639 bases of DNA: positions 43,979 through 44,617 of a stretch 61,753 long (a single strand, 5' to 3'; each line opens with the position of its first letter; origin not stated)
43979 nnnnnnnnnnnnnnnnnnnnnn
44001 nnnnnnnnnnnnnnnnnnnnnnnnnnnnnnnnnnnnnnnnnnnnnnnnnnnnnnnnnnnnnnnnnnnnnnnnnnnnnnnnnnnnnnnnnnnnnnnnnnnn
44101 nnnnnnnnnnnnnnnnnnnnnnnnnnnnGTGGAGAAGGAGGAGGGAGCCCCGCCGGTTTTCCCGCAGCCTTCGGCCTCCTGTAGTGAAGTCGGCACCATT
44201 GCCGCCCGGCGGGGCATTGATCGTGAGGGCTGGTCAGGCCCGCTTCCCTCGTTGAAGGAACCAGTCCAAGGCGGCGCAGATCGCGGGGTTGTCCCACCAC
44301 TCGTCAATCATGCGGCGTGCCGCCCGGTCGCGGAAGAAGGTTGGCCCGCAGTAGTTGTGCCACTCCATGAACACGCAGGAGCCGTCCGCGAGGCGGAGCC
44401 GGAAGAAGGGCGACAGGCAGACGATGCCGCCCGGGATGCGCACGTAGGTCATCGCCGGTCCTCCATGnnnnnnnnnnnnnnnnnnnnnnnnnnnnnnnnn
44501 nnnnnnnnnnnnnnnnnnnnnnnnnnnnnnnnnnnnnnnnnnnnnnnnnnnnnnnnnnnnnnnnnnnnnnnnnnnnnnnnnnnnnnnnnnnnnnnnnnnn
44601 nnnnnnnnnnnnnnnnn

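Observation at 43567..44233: Region B: early/late boundary with a strong plus-strand promoter and clustered decamers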

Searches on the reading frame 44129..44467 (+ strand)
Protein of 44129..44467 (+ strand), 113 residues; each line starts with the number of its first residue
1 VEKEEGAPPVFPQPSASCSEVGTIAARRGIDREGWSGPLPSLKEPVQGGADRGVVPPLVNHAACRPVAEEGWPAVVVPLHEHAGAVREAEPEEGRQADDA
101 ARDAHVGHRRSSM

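Call 79: search_protein_families(library=phrogs, proteins=[window:44129-44467:+], max_evalue=0.001)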
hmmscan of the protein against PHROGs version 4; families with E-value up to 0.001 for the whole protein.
window:44129-44467:+ (113 aa): 0 families

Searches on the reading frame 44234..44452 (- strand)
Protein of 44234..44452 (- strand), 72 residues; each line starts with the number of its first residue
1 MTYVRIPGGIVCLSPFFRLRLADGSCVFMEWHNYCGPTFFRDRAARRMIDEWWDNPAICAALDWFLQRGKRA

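Call 57: search_protein_families(library=pfam, proteins=[window:44234-44452:-], max_evalue=0.01)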
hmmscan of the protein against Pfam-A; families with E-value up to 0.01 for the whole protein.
window:44234-44452:- (72 aa): 0 families

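Call 79: search_protein_families(library=phrogs, proteins=[window:44237-44452:-], max_evalue=0.001)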
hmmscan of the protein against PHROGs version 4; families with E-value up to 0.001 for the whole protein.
window:44237-44452:- (72 aa): 1 family
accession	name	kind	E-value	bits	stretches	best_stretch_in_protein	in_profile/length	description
phrog_7990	-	unknown function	1.6e-41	141.2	1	1-72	1-72/72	-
